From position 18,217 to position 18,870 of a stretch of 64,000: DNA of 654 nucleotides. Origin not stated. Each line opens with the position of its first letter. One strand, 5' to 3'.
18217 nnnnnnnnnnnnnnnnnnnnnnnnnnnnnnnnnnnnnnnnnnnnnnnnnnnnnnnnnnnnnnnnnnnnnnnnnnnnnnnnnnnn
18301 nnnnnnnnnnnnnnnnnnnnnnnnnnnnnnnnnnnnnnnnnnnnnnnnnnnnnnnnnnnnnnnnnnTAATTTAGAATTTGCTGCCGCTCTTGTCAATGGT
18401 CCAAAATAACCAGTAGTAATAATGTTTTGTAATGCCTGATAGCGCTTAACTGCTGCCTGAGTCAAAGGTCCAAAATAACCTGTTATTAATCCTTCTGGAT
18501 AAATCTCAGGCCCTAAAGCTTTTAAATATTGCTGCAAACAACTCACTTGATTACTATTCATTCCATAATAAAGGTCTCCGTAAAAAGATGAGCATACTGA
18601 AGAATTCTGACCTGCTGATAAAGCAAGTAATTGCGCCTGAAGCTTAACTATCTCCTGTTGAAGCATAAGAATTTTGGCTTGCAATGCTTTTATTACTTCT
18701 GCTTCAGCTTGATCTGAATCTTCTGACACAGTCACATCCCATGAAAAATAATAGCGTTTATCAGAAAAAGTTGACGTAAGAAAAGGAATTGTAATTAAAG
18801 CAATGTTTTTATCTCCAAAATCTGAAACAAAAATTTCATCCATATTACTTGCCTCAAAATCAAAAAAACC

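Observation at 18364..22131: Shared coiled-coil + PG_binding_1 module shuffled between a metallopeptidase and a large surface protein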

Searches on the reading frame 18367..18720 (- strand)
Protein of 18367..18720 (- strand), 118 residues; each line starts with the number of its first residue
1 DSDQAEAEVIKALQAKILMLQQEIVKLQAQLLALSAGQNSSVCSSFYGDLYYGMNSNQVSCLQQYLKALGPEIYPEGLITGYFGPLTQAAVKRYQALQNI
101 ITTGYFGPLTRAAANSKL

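Call 40: find_related_loci(query=A4, collection=genome_contigs, flank=7000)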
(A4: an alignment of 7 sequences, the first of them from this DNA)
Query A4 (118 aa) in genome_contigs; peptide patterns used: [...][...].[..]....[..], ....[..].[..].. (x = any residue, [..] = any of these).
515 stretches matched a pattern; 494 encode a relative of the query (tblastn E <= 1e-3); the best 80 are kept; 80 distinct loci.
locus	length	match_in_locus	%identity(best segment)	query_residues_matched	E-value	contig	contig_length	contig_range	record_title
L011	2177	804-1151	84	1-116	2e-64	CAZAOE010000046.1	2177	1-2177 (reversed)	MAG TPA_asm: uncultured Gammaproteobacteria bacterium isolate SRP178699_co1_436 genome assembly, contig: NODE_88551_leng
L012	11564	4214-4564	81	1-117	1e-60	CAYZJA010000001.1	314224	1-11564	MAG TPA_asm: uncultured Candidatus Saccharibacteria bacterium isolate SRP068000_co1_178 genome assembly, contig: NODE_11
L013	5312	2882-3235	63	1-118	3e-46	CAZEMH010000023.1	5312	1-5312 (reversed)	MAG TPA_asm: uncultured Candidatus Saccharibacteria bacterium isolate binchicken_co184_372 genome assembly, contig: NODE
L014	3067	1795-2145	60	2-118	8e-44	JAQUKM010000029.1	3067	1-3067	MAG: Candidatus Paceibacterota bacterium isolate STD1_107 NODE_161701_length_3067_cov_9.631633_Sandtown_D1, whole genome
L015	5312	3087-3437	62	1-117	8e-44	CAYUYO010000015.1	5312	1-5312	MAG TPA_asm: uncultured Candidatus Saccharibacteria bacterium isolate SRP178699_co1_489 genome assembly, contig: NODE_22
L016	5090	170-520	62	2-118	2e-43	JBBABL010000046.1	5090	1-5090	MAG: Candidatus Paceibacterota bacterium isolate SO_2017_LW1_2 NODE_18190_length_5090_cov_1.319363_LW64-88_2017, whole g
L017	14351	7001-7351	61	2-118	1e-42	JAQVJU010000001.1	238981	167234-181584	MAG: Candidatus Paceibacterota bacterium isolate STE_70 NODE_49_length_238981_cov_54.890255_Sandtown_E, whole genome sho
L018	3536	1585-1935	61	2-118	5e-43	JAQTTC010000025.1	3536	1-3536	MAG: Candidatus Paceibacterota bacterium isolate STB_31 NODE_99674_length_3536_cov_63.556468_Sandtown_B, whole genome sh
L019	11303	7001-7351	60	2-118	2e-42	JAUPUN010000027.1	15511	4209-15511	MAG: Patescibacteria group bacterium isolate erpe_2018_sw_18hr_WHONDRS-SW48-000091_B_bin.48 scaffold_729049, whole genom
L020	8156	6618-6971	57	1-118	2e-41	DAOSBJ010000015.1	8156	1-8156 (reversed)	MAG TPA_asm: Candidatus Paceibacterota bacterium isolate AMR_MDS_1886 NODE_5725_length_8156_cov_7.977040, whole genome s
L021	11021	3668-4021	58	1-118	7e-41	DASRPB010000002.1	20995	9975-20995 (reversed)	MAG TPA_asm: Candidatus Paceibacterota bacterium isolate SMAG_U10283 k141_207448, whole genome shotgun sequence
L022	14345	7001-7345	59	4-118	8e-41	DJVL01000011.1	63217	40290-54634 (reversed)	MAG TPA_asm: Patescibacteria group bacterium UBA6257 UBA6257_contig_64373, whole genome shotgun sequence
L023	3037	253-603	57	2-118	8e-40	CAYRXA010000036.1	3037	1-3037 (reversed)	MAG TPA_asm: uncultured Candidatus Saccharibacteria bacterium isolate SRP067234_co1_76 genome assembly, contig: k99_6275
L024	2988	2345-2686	57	5-118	4e-38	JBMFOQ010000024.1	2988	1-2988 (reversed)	MAG: Minisyncoccia bacterium isolate KM4338-41 NODE_24_length_2988_cov_3.134662, whole genome shotgun sequence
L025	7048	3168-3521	55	2-118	3e-37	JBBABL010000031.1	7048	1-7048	MAG: Candidatus Paceibacterota bacterium isolate SO_2017_LW1_2 NODE_10792_length_7048_cov_1.609883_LW64-88_2017, whole g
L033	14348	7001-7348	58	9-118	9e-35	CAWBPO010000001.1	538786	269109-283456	MAG: uncultured bacterium isolate MFD04408.bin.1.52 genome assembly, contig: contig_41181, whole genome shotgun sequence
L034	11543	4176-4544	48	6-118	4e-31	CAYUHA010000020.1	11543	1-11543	MAG TPA_asm: uncultured Candidatus Saccharibacteria bacterium isolate binchicken_co256_74 genome assembly, contig: NODE_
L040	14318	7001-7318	56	10-115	3e-28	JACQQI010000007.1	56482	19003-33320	MAG: Candidatus Nealsonbacteria bacterium isolate NC_groundwater_1329_Ag_S-0.2um_51_38 S_p2_S4_coassembly_k141_779539, w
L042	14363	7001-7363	46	4-116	3e-27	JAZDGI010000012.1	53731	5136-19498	MAG: bacterium isolate MEGAHIT-group-0.246 k141_19558069, whole genome shotgun sequence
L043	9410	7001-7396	45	2-118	3e-27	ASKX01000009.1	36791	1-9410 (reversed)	Candidatus Paceibacter normanii SCGC AAA255-P19 A255P19DRAFT_contig_6_0.9_C, whole genome shotgun sequence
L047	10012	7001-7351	45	6-115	3e-26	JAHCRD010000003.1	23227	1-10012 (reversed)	MAG: Patescibacteria group bacterium isolate CR_Bin_021 NODE_3_length_23227_cov_5.341037, whole genome shotgun sequence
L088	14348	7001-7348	43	13-118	4e-22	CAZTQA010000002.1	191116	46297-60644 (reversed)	MAG TPA_asm: uncultured Candidatus Saccharibacteria bacterium isolate SRP178699_co2_535 genome assembly, contig: NODE_4_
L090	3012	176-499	45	8-115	6e-22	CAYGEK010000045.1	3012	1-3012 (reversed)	MAG TPA_asm: uncultured Candidatus Saccharibacteria bacterium isolate ERP113451_co3_265 genome assembly, contig: NODE_40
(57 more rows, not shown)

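Call 59: search_protein_representatives(alignment_id=A3)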
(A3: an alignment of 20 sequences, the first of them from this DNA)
Query: 20 sequences, 113 profile positions. Proteins with E-value up to 0.001 (for the whole library): 62715; up to 1e-10: 27949; up to 1e-30: 1925. The best 150 are listed.
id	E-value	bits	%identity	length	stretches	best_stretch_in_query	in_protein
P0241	7.3e-98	338.6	-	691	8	32-111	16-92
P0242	3.9e-88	307.3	-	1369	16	34-108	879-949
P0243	9.9e-87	302.7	-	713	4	7-110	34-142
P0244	3.0e-84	294.7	-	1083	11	34-111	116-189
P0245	5.8e-79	277.7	-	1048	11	40-108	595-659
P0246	4.2e-78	275.0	-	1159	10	41-108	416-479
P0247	1.1e-76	270.4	-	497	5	31-110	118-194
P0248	3.3e-76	268.9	-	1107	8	47-108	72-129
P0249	5.6e-76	268.1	-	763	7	33-111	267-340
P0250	2.2e-75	266.2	-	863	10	43-110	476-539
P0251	3.3e-75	265.6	-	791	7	27-110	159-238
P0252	4.9e-74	261.8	-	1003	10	42-111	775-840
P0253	2.5e-73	259.6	-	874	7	41-105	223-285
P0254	3.0e-73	259.3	-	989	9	45-110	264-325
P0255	4.4e-73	258.8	-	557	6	34-110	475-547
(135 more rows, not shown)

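Call 70: search_protein_families(library=pfam, proteins=[L042:1029-5564:+, L043:1348-5541:+, L047:2004-5525:+, L088:1768-4686:+, L040:2-5479:+, L033:7500-9536:+, L034:2-2155:+, L090:2-2815:+], max_evalue=0.001)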
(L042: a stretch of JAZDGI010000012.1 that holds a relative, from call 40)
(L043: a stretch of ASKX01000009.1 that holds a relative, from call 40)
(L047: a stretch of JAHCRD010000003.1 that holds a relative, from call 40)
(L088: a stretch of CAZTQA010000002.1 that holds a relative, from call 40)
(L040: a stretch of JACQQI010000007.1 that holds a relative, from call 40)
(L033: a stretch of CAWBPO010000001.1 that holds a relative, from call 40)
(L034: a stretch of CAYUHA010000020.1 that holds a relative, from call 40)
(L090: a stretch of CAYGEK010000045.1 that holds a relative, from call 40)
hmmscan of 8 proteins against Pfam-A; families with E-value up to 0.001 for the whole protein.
L042:1029-5564:+ (1512 aa): 0 families

L043:1348-5541:+ (1398 aa): 0 families

L047:2004-5525:+ (1174 aa): 1 family
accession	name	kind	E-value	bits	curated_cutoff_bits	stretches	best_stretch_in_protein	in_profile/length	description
PF01471.23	PG_binding_1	-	0.00018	22.1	23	0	102-134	10-41/57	Putative peptidoglycan binding domain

L088:1768-4686:+ (973 aa): 1 family
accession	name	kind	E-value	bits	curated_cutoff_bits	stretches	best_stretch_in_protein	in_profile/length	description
PF01471.23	PG_binding_1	-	0.0006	20.4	23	0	88-135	2-40/57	Putative peptidoglycan binding domain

L040:2-5479:+ (1826 aa): 6 families
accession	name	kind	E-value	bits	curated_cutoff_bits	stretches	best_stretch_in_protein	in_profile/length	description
PF13620.12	CarboxypepD_reg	-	8e-26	90.7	32.3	4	918-995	1-80/82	Carboxypeptidase regulatory-like domain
PF13715.12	CarbopepD_reg_2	-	9.9e-13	48.4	32.2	0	1296-1364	1-69/88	CarboxypepD_reg-like domain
PF01471.23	PG_binding_1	-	1.1e-11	45.2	23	1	1763-1820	2-57/57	Putative peptidoglycan binding domain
PF13205.12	Big_5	-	4.9e-11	43.7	23.6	1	142-230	18-105/105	Bacterial Ig-like domain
PF07210.18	DUF1416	-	1e-05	25.8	23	0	915-986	18-87/97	Protein of unknown function (DUF1416)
PF22902.2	NOMO1-like_9th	-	8.2e-05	22.8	27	0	1294-1356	3-66/75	BOS complex subunit NOMO1-like, beta sandwich domain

L033:7500-9536:+ (679 aa): 3 families
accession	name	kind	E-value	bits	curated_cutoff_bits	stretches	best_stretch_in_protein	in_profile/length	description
PF03160.20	Calx-beta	-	3.1e-25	88.9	27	3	42-153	5-119/119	Calx-beta domain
PF08309.17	LVIVD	-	6.5e-06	25.8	20.2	0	121-139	18-36/42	LVIVD repeat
PF20251.4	Big_14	-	8.1e-06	26.2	27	0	335-382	3-50/104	Bacterial Ig-like domain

L034:2-2155:+ (718 aa): 6 families
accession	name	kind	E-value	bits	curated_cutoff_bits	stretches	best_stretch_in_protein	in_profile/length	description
PF13620.12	CarboxypepD_reg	-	6.1e-15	55.8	32.3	2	114-197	2-82/82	Carboxypeptidase regulatory-like domain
PF16656.11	Pur_ac_phosph_N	-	2.2e-07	31.8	30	1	495-568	13-93/93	Purple acid Phosphatase, N-terminal domain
PF13715.12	CarbopepD_reg_2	-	3.6e-07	30.6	32.2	1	147-198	26-78/88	CarboxypepD_reg-like domain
PF00041.27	fn3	-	5.7e-07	30.1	25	1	363-454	9-78/84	Fibronectin type III domain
PF01471.23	PG_binding_1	-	1.1e-05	25.9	23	1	646-687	2-41/57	Putative peptidoglycan binding domain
PF25788.1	Ig_Rha78A_N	-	0.00013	22.6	27.4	0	368-457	17-97/105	Rha78A-like, N-terminal immunoglobulin domain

L090:2-2815:+ (938 aa): 5 families
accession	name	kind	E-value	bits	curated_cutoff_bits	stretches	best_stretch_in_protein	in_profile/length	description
PF06739.17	SBBP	-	5.6e-40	135.4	20.5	6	725-754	1-31/38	Beta-propeller repeat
PF16656.11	Pur_ac_phosph_N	-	1.6e-16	61.1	30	3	454-536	7-93/93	Purple acid Phosphatase, N-terminal domain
PF01471.23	PG_binding_1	-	6.9e-13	49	23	1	107-162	1-54/57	Putative peptidoglycan binding domain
PF16655.11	PhoD_N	-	2.1e-05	25.4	30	0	283-318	47-78/90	PhoD-like phosphatase, N-terminal domain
PF25788.1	Ig_Rha78A_N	-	0.00011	22.9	27.4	0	278-332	47-102/105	Rha78A-like, N-terminal immunoglobulin domain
